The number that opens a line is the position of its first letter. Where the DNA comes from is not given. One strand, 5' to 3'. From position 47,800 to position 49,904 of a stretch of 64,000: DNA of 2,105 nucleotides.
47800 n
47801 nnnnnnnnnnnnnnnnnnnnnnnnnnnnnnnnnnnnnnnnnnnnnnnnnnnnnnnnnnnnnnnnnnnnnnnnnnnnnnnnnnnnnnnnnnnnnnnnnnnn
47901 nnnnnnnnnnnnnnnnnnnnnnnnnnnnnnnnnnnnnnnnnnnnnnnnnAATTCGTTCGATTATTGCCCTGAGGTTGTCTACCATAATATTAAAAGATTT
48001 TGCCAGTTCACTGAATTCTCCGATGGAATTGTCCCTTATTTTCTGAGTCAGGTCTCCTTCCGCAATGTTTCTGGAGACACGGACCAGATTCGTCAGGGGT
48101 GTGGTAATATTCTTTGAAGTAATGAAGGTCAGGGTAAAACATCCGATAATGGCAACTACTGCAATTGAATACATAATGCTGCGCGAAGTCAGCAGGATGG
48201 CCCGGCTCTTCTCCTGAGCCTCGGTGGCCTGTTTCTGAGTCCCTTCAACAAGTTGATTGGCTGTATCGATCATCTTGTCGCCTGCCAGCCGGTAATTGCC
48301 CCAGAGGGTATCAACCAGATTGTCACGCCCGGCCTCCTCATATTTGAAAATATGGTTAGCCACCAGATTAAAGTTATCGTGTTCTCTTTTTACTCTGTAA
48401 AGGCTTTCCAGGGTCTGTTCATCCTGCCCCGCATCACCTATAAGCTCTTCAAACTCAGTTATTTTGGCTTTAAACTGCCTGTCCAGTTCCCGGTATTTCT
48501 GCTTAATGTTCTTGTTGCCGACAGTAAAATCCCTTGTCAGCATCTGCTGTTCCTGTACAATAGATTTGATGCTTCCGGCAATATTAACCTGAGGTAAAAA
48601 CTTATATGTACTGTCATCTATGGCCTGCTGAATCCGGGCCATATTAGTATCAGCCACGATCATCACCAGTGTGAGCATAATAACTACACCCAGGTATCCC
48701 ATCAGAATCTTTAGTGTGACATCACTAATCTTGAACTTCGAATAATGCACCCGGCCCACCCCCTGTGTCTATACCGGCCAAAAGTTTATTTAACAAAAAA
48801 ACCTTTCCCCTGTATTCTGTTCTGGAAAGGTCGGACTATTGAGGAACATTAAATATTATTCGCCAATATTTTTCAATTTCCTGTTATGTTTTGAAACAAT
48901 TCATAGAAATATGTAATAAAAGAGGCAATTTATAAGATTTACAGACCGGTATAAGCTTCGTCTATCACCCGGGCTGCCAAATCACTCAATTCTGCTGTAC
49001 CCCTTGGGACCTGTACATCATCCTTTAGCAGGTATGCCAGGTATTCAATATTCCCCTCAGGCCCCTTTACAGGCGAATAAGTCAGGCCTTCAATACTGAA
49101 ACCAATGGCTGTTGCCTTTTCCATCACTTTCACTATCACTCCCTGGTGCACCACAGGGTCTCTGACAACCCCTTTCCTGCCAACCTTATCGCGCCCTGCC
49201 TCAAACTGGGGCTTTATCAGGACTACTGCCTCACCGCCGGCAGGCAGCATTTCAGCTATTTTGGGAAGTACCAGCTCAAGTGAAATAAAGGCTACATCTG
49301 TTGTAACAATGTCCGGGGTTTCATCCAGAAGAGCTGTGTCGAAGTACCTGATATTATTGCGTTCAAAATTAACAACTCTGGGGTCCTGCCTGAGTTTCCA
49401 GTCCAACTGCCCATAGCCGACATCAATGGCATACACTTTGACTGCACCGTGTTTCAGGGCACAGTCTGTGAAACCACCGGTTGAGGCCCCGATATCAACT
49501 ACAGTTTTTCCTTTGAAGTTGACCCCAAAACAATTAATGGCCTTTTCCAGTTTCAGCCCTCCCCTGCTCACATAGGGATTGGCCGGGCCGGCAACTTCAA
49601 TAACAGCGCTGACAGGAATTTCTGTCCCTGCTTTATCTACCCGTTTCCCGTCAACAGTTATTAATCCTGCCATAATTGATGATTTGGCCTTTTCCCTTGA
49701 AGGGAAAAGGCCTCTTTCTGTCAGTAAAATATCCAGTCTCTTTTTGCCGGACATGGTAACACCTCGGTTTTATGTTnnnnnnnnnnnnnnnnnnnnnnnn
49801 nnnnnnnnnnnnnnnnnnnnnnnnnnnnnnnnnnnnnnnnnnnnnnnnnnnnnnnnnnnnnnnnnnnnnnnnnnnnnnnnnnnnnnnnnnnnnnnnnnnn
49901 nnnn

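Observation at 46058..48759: Chemoreceptor co-encoded with a pentaheme cytochrome c lipoprotein, inserted between tlyA and nadK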

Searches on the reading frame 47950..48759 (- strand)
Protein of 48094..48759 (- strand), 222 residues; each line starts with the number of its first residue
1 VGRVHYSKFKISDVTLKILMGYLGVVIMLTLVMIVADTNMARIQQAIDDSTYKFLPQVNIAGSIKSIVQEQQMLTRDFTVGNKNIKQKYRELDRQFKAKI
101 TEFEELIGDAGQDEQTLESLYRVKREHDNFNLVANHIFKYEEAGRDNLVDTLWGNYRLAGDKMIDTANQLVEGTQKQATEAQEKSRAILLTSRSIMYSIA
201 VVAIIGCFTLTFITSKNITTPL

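Call 27: find_homologous_proteins(query=window:48094-48759:-, max_evalue=0.001)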
Query seq(222 aa) (222 aa): 1 proteins with E <= 0.001 among 173 candidates.
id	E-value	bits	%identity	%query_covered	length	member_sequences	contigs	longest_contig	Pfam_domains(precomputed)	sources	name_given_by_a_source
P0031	7.8e-72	259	60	97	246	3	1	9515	-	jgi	jgi:hypothetical protein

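Call 48: search_protein_representatives(protein=window:48115-48759:-)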
Query: 215 residues. Proteins with E-value up to 0.001 (for the whole library): 7; up to 1e-10: 4; up to 1e-30: 2. The best 7 are listed.
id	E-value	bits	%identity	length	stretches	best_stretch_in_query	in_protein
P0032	2.6e-92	324.5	75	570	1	7-215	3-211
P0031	5.1e-69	248.5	61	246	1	7-215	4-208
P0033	1.4e-16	77.5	29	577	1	13-212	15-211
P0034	1.0e-11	61.6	30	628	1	10-210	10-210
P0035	1.7e-07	47.9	33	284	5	38-94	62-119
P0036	2.1e-04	37.8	24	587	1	13-200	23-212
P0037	2.6e-04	37.5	28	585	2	14-210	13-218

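Call 50: find_encoding_contigs(protein=P0034, flank=4000, max_places=2)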
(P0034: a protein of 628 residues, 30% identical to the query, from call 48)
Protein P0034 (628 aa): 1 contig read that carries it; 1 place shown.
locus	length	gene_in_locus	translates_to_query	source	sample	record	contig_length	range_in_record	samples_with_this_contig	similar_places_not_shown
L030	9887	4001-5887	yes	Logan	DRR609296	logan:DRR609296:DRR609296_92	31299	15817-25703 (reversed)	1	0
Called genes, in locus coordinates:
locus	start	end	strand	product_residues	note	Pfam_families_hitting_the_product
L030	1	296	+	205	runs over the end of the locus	PF01292:Ni_hydr_CYTB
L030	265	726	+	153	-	PF01750:HycI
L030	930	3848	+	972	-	PF08495:FIST, PF10442:FIST_C, PF01590:GAF, PF13185:GAF_2, PF13492:GAF_3 (weak), PF00990:GGDEF, PF13487:HD_5, PF01966:HD, +1 more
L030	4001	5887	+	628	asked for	PF00672:HAMP, PF00015:MCPsignal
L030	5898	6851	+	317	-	PF14522:Cytochrome_C7 (faint), PF09699:Paired_CXXCH_1 (faint), PF02335:Cytochrom_C552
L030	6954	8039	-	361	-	PF14398:ATPgrasp_YheCD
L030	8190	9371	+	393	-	PF22020:RlmL_1st, PF13847:Methyltransf_31 (faint), PF02926:THUMP, PF01170:UPF0020, PF05175:MTS (weak)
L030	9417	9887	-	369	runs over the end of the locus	PF09587:PGA_cap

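Call 51: find_encoding_contigs(protein=P0037, flank=4000, max_places=2)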
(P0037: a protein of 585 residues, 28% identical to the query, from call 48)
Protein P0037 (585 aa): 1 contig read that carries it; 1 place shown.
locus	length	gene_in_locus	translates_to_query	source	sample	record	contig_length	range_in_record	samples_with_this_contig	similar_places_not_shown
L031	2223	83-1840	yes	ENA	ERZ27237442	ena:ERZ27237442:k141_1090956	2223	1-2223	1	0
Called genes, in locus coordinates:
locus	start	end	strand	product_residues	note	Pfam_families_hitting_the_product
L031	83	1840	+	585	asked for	PF12729:4HB_MCP_1 (weak), PF00672:HAMP, PF00015:MCPsignal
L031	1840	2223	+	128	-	?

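Call 54: find_encoding_contigs(protein=P0036, flank=4000, max_places=2)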
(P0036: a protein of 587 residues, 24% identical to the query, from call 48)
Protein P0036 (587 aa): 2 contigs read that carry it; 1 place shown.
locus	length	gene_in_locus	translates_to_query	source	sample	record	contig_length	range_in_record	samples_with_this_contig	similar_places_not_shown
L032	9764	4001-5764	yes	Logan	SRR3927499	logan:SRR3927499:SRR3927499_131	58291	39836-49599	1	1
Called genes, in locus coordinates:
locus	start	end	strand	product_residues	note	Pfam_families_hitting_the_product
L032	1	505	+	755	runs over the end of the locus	PF00580:UvrD-helicase, PF01443:Viral_helicase1 (faint), PF13245:AAA_19, PF13604:AAA_30 (faint), PF13087:AAA_12 (faint), PF13361:UvrD_C, PF13538:UvrD_C_2 (faint), PF21196:PcrA_UvrD_tudor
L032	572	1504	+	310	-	PF01368:DHH, PF02833:DHHA2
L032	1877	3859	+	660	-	PF22745:Nlig-Ia, PF01653:DNA_ligase_aden, PF03120:OB_DNA_ligase, PF03119:DNA_ligase_ZBD, PF14520:HHH_5 (weak), PF12826:HHH_2, PF00633:HHH (weak), PF00533:BRCT, +1 more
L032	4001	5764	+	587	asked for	PF12729:4HB_MCP_1, PF00672:HAMP, PF00015:MCPsignal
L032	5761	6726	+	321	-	PF13435:Cytochrome_C554 (faint), PF14522:Cytochrome_C7 (faint), PF02335:Cytochrom_C552 (weak)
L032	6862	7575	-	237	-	-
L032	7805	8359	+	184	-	PF07638:Sigma70_ECF (weak), PF04542:Sigma70_r2, PF08281:Sigma70_r4_2, PF04545:Sigma70_r4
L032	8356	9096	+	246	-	PF14285:DUF4367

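Call 65: predict_structure(alignment_id=A2)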
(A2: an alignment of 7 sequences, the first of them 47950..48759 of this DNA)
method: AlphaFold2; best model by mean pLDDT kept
length: 270 residues; sequences in the alignment: 7
mean_pLDDT: 77.8   pTM: 0.58
mean pLDDT of the five models: 77.8, 77.2, 75.8, 75.8, 75.7
residues with pLDDT >= 90: 86; 70-90: 113; 50-70: 45; < 50: 26
segments of 3 or more residues with pLDDT < 50: 1-11, 238-244, 248-251
pLDDT, mean of each block of 10 residues (from residue 1): 36 66 79 82 80 85 94 92 91 95 83 78 93 94 89 91 92 88 83 80 79 71 66 56 46 57 54
secondary structure, 60 per line:
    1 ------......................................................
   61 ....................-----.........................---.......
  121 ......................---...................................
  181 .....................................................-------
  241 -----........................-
elements in order: H7-80 H86-110 H114-142 H146-233 H246-269

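Call 69: fold_search(model_id=the predicted structure, library=pdb)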
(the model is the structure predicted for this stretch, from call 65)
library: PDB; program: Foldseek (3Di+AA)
matches with E <= 10: 654; with E <= 0.001: 0
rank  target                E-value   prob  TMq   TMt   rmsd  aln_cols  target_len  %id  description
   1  6yue                  3.6e-03  1.00  0.34  0.38  12.6       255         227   19  Fragment of nitrate/nitrite sensor histidine kinase NarQ (R50S variant) (released 2020-05-06)
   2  5iji                  9.1e-03  1.00  0.33  0.38  12.4       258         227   18  Fragment of nitrate/nitrite sensor histidine kinase NarQ (WT) in symmetric holo state (released 2017-05-31)
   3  5jgp                  1.0e-02  1.00  0.34  0.38  12.0       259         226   18  Crystal structure of the nitrate/nitrite sensor NarQ fragment bound with iodide ions (released 2017-05-31)
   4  5jef_A                2.3e-02  0.97  0.29  0.33  12.8       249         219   20  Fragment of nitrate/nitrite sensor histidine kinase NarQ (WT) in asymmetric holo state (released 2017-05-31)
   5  9a65_A                2.7e-02  1.00  0.45  0.26  11.8       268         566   19  Integrative model of YVAQ-MCPB by crosslinking MS and deep learning (released 2024-09-18)
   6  5jeq                  2.7e-02  0.99  0.30  0.35  14.6       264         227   19  Fragment of nitrate/nitrite sensor histidine kinase NarQ (R50K) in symmetric apo state (released 2017-05-31)
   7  5jef_B                4.9e-02  0.97  0.33  0.38  12.3       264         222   19  Fragment of nitrate/nitrite sensor histidine kinase NarQ (WT) in asymmetric holo state (released 2017-05-31)
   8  4k0d_B                6.8e-02  1.00  0.37  0.67   5.3       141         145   11  Periplasmic sensor domain of sensor histidine kinase, Adeh_2942 (released 2013-06-12)
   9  4k0d_A                1.2e-01  1.00  0.36  0.65   5.9       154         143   11  Periplasmic sensor domain of sensor histidine kinase, Adeh_2942 (released 2013-06-12)
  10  6egc                  1.2e-01  1.00  0.36  0.61   5.0       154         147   16  Single-chain version of 2L4HC2_23 (PDB 5J0K) (released 2019-05-29)
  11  4tql_A                1.4e-01  0.87  0.30  0.35  41.0       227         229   10  Computationally designed three helix bundle (released 2014-10-15)
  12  8w6f_A                1.7e-01  0.96  0.30  0.44   7.1       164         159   13  Apo structure of HBC binder (released 2024-11-27)
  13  8bsb_A                1.8e-01  1.00  0.45  0.69   4.9       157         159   11  Vc1313-LBD bound to D-lysine (released 2023-06-07)
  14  6xyn                  1.8e-01  0.92  0.30  0.45   8.4       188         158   15  Crystal structure of a proteolytic fragment of NarQ comprising sensor and TM domains (released 2020-03-04)
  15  4dcn_C                1.8e-01  0.72  0.25  0.33  32.9       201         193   10  Crystal Structure Analysis of the Arfaptin2 BAR domain in Complex with ARL1 (released 2012-06-13)
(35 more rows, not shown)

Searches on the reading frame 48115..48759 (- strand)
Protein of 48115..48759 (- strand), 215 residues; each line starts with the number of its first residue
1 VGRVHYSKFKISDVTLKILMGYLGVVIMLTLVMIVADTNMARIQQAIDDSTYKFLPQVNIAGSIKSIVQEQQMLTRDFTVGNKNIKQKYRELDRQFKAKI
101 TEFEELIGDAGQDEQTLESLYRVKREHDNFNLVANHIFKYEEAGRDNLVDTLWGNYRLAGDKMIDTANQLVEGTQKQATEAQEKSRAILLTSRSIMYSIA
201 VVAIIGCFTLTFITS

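Call 85: search_protein_families(library=pfam, proteins=[L030:4001-5887:+, L032:4001-5764:+, L031:83-1840:+], max_evalue=0.01)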
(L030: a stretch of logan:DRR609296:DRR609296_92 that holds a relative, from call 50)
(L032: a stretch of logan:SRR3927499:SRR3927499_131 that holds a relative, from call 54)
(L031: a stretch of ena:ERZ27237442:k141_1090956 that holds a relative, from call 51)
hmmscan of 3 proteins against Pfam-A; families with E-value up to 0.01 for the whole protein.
L030:4001-5887:+ (628 aa): 4 families
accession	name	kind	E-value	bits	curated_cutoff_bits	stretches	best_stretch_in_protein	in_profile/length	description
PF00015.26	MCPsignal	-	7.2e-38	130.6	34.6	1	373-548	8-169/172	Methyl-accepting chemotaxis protein (MCP) signalling domain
PF00672.30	HAMP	-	2.1e-10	41.2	25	1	213-261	4-52/53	HAMP domain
PF11887.13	Mce4_CUP1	-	0.0026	17.8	32.6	0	313-388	77-152/222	Cholesterol uptake porter CUP1 of Mce4, putative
PF12729.13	4HB_MCP_1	-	0.0095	15.9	27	1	14-128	4-121/181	Four helix bundle sensory module for signal transduction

L032:4001-5764:+ (587 aa): 3 families
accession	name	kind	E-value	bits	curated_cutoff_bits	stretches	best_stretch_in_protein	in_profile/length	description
PF00015.26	MCPsignal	-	2.6e-32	112.5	34.6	1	352-529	2-165/172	Methyl-accepting chemotaxis protein (MCP) signalling domain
PF00672.30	HAMP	-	4.1e-14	53.1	25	1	224-274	2-52/53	HAMP domain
PF12729.13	4HB_MCP_1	-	1.7e-07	31.5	27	1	21-182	1-164/181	Four helix bundle sensory module for signal transduction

L031:83-1840:+ (585 aa): 3 families
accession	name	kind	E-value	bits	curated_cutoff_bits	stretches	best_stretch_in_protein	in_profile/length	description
PF00015.26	MCPsignal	-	1.3e-39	136.2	34.6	1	350-528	2-166/172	Methyl-accepting chemotaxis protein (MCP) signalling domain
PF00672.30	HAMP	-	8.3e-12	45.7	25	1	221-271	1-51/53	HAMP domain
PF12729.13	4HB_MCP_1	-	2.1e-05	24.6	27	1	14-160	5-143/181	Four helix bundle sensory module for signal transduction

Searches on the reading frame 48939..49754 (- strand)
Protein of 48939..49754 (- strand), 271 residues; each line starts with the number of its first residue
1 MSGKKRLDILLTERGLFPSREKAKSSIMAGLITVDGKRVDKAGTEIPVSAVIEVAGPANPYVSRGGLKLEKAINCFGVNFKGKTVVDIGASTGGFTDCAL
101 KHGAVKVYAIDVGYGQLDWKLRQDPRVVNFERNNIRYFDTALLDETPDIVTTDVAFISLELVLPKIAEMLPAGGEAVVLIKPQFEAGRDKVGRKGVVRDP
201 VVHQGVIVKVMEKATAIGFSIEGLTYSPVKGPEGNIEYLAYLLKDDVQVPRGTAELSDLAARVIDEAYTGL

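Call 3: search_protein_families(library=pfam, proteins=[window:48939-49754:-], max_evalue=0.01)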
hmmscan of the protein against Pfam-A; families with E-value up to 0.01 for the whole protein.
window:48939-49754:- (271 aa): 4 families
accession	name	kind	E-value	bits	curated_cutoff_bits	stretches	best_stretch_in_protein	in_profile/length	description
PF01728.25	FtsJ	-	2.7e-45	154.9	24.1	1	61-241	1-178/181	FtsJ-like methyltransferase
PF01479.30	S4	-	3.6e-10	39.9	22.8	1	6-52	2-48/48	S4 domain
PF22421.1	SYY_C-terminal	-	0.0035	17.6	27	1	5-46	19-60/83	Tyrosine--tRNA ligase SYY-like C-terminal domain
PF13649.12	Methyltransf_25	-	0.0084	17.2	27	0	85-174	1-97/97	Methyltransferase domain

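Call 4: search_protein_families(library=ncbifam, proteins=[window:48939-49754:-], max_evalue=0.01)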
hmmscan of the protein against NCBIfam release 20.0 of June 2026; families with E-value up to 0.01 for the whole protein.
window:48939-49754:- (271 aa): 6 families
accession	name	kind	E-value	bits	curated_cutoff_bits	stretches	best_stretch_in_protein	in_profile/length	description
TIGR00478.1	tly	subfamily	1.9e-77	259.6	185.8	1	6-237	1-228/228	TlyA family rRNA (cytidine-2'-O)-methyltransferase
NF049952.1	23rRNACMtaseTlyA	equivalog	1.9e-55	187.9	250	1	6-242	2-234/236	23S rRNA (cytidine-2'-O)-methyltransferase TlyA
NF003717.0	PRK05327.1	equivalog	0.00022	21.2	116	1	5-55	92-142/202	30S ribosomal protein S4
TIGR00438.1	rrmJ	equivalog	0.00033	20.2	300.15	1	61-112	12-63/188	23S rRNA (uridine(2552)-2'-O)-methyltransferase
NF001785.0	PRK00517.2-2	equivalog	0.0012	18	188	1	78-149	142-206/282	50S ribosomal protein L11 methyltransferase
NF043040.1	corrin_prot_MT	hypoth_equivalog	0.0014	18.1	180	1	79-178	39-147/216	corrinoid protein-associated methyltransferase CpaM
